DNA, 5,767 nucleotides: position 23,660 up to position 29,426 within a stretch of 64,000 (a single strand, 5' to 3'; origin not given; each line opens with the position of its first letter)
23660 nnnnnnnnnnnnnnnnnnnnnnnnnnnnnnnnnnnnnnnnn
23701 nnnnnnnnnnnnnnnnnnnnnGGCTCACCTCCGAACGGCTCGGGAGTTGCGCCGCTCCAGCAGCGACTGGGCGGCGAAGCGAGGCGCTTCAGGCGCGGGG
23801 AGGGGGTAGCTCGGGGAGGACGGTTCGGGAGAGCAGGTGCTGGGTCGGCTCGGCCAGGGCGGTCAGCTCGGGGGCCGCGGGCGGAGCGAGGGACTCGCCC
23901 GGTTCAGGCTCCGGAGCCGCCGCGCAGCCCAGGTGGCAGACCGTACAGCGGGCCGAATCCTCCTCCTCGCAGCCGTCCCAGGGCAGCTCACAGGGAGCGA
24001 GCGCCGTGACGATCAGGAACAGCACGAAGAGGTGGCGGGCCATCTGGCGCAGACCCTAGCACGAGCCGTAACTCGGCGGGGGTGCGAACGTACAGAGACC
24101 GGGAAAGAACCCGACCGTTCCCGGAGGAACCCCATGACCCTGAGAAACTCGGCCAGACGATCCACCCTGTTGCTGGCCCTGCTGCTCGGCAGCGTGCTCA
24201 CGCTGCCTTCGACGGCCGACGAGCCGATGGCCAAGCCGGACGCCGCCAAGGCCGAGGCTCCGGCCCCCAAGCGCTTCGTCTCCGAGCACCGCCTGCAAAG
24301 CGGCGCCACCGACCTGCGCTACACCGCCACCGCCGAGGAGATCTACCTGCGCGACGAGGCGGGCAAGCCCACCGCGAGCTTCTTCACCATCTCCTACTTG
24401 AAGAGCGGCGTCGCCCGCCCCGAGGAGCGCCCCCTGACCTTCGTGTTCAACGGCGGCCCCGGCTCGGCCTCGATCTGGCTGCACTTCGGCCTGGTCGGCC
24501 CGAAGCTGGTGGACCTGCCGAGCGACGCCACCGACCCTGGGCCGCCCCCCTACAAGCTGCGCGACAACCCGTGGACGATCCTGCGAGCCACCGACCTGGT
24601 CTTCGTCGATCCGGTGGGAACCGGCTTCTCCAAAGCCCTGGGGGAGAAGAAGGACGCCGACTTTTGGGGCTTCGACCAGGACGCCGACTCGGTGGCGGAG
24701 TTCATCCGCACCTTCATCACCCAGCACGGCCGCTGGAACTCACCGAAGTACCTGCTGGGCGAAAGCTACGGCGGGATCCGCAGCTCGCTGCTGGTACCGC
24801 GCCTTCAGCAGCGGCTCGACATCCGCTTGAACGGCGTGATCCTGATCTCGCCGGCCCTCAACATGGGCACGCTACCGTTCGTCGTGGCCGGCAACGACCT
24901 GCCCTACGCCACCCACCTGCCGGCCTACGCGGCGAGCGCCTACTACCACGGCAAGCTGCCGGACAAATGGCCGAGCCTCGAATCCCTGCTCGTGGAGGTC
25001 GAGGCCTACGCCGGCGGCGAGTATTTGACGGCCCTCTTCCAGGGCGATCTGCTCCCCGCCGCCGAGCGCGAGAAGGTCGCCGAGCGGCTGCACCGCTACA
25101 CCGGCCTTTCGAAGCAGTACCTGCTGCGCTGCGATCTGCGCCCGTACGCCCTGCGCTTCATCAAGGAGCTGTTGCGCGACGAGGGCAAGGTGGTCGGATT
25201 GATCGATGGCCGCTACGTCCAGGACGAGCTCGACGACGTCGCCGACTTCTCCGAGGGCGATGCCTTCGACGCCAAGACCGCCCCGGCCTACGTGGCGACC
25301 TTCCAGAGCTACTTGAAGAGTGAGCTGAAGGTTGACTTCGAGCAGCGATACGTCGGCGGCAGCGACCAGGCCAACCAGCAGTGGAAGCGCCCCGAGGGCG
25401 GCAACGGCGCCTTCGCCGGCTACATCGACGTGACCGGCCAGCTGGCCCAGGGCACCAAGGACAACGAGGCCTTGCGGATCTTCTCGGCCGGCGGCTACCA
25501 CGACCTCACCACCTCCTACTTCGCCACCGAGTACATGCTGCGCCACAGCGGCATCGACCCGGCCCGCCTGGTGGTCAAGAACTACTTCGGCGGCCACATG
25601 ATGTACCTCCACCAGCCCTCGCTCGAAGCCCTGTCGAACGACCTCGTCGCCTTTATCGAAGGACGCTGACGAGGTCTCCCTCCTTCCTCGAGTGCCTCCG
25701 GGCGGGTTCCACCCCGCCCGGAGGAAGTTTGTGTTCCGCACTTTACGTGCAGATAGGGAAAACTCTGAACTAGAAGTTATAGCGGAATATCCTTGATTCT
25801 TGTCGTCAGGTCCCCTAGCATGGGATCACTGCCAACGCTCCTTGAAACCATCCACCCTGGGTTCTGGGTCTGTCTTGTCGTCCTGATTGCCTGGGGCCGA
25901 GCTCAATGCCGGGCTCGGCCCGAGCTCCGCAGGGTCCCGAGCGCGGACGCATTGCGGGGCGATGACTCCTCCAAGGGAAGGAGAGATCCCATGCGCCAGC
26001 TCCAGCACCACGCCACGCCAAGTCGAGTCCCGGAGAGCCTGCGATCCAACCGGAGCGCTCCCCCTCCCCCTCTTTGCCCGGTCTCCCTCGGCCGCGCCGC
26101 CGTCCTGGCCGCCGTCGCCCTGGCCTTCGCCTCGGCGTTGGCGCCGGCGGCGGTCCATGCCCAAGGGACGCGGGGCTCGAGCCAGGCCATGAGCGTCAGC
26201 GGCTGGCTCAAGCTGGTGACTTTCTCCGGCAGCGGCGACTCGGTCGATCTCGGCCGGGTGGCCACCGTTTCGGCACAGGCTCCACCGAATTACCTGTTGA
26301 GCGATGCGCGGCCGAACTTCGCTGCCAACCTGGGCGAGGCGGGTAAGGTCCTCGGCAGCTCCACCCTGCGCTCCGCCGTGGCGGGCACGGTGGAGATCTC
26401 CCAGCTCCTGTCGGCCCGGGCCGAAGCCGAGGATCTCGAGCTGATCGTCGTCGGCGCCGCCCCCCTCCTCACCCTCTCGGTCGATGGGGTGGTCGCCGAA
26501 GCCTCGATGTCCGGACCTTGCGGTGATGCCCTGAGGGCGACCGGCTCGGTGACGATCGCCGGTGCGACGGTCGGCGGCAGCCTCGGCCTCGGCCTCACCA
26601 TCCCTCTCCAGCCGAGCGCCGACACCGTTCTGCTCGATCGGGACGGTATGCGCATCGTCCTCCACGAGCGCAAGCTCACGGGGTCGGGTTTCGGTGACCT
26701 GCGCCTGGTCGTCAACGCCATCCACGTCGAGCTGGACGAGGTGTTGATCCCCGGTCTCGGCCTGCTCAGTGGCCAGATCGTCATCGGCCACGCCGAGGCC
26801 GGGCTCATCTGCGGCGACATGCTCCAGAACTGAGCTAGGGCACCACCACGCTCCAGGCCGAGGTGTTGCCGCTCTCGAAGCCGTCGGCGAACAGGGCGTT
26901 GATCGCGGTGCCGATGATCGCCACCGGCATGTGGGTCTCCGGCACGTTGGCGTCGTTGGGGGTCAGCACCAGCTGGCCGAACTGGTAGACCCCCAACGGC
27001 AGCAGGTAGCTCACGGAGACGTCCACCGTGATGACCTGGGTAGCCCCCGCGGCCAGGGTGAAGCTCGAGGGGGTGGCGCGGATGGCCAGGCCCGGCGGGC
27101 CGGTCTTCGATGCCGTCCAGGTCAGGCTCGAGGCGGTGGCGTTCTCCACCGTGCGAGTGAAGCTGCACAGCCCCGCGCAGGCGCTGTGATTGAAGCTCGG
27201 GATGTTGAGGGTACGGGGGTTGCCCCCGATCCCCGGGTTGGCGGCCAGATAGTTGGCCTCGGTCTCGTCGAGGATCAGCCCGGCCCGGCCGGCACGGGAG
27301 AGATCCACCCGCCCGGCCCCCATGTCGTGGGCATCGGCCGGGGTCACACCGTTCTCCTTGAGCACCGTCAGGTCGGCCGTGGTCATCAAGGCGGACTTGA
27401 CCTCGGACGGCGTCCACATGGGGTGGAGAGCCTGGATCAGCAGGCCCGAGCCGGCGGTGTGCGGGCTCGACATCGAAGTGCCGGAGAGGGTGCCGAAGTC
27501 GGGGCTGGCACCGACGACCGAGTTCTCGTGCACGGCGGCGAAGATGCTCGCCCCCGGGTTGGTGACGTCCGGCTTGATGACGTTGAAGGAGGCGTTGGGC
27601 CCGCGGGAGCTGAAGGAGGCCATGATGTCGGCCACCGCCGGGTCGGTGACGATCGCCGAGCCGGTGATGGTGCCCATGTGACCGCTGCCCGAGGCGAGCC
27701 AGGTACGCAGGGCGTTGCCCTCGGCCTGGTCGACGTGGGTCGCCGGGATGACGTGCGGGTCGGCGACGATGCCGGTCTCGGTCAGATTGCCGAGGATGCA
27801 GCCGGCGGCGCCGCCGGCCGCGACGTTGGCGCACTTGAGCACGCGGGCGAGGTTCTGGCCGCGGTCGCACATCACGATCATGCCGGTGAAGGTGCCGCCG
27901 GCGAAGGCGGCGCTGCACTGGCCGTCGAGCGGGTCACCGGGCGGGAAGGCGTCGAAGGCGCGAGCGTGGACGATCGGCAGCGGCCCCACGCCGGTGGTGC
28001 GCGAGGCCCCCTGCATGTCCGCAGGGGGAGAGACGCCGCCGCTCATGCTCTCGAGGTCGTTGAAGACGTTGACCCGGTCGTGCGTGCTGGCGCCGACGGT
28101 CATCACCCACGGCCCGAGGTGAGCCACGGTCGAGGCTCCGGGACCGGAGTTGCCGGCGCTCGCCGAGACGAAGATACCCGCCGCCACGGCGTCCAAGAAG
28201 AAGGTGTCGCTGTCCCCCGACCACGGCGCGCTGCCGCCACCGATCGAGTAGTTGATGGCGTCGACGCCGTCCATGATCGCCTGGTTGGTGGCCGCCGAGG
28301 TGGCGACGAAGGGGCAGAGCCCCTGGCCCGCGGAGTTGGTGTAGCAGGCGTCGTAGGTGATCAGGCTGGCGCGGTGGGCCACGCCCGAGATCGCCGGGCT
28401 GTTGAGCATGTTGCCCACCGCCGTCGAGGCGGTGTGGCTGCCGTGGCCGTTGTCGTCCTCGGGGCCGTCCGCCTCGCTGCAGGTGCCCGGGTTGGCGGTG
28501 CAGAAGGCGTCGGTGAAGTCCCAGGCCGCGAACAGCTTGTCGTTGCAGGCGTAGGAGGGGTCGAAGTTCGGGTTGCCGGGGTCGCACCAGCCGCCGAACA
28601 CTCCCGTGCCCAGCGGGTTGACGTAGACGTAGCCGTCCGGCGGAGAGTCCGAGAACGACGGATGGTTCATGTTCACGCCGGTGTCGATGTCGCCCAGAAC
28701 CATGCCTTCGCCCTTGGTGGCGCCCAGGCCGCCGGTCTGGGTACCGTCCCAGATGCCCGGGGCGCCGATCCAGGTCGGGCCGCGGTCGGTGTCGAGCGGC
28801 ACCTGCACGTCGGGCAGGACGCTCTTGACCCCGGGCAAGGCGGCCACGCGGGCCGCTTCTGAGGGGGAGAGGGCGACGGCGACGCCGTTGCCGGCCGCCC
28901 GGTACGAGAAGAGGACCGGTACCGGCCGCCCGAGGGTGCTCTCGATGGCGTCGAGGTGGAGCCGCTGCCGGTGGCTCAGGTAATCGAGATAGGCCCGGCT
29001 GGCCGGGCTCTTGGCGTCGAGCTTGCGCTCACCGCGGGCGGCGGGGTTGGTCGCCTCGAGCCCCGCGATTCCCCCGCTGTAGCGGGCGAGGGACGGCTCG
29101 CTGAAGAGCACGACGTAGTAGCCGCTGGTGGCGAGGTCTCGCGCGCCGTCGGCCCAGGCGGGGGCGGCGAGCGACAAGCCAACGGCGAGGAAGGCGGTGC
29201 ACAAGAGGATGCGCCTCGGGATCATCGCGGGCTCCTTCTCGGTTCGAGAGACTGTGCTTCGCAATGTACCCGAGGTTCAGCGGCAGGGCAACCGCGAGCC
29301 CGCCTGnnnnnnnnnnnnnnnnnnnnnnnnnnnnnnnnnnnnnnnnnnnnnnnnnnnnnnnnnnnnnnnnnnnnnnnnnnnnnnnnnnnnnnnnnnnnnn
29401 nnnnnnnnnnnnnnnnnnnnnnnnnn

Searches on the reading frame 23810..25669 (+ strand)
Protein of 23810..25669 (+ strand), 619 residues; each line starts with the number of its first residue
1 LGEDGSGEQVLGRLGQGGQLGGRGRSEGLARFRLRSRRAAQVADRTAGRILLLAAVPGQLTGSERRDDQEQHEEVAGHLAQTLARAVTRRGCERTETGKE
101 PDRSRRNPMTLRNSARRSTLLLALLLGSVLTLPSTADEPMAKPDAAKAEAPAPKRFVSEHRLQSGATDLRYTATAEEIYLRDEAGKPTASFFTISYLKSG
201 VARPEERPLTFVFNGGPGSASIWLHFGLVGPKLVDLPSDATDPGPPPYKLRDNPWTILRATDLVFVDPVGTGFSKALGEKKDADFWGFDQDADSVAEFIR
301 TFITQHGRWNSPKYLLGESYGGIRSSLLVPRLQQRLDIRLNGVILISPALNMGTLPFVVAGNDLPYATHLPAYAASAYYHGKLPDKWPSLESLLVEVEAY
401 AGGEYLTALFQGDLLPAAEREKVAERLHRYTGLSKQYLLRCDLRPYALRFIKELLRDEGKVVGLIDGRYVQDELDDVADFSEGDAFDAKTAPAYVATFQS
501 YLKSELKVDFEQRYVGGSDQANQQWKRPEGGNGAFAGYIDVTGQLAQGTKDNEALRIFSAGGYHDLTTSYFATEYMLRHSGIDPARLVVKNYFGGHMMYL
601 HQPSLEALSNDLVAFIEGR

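Call 57: search_protein_families(library=pfam, proteins=[window:23810-25669:+])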
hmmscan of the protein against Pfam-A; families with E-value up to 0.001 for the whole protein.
window:23810-25669:+ (619 aa): 2 families
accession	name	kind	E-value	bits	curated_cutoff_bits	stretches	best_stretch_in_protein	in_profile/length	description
PF00450.28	Peptidase_S10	-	3.9e-14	53.3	21.9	1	199-335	35-160/420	Serine carboxypeptidase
PF12146.15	Hydrolase_4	-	3e-06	27.2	27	1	263-353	34-114/239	Serine aminopeptidase, S33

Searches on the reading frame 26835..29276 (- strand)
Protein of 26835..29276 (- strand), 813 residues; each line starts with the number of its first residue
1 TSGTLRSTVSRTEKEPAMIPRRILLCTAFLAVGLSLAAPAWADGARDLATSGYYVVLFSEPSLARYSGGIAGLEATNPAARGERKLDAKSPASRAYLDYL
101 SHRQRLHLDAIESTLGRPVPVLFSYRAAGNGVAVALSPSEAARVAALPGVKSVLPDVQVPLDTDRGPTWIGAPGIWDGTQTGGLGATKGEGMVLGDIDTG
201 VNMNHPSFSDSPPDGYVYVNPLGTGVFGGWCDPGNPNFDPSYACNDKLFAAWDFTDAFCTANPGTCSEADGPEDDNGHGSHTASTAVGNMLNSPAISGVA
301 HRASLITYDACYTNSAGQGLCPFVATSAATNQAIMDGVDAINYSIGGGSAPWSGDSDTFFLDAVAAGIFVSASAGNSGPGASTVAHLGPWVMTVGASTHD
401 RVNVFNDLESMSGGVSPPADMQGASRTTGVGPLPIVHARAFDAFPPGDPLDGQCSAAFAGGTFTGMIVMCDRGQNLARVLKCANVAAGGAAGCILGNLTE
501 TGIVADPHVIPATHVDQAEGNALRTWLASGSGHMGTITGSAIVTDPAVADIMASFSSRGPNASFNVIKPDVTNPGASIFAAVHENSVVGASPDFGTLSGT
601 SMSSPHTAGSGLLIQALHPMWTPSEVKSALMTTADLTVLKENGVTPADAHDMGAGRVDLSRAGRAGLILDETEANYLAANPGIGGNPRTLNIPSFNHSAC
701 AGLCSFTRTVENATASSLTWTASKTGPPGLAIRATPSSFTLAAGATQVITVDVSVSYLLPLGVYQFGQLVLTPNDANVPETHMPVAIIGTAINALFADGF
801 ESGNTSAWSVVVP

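Call 12: search_protein_families(library=pfam, proteins=[window:26835-29276:-])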
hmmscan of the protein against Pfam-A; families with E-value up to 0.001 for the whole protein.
window:26835-29276:- (813 aa): 4 families
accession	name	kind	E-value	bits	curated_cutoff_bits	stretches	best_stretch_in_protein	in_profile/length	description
PF00082.27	Peptidase_S8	-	1.1e-37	130.3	21.8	1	189-642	1-275/288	Subtilase family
PF02225.27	PA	-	1.2e-10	41.8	23.9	1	454-523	13-95/95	PA domain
PF17766.7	fn3_6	-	1.5e-09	38.3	26.4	1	690-778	2-93/99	Fibronectin type-III domain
PF05922.21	Inhibitor_I9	-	8.7e-06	26.8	21.2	1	119-161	39-81/82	Peptidase inhibitor I9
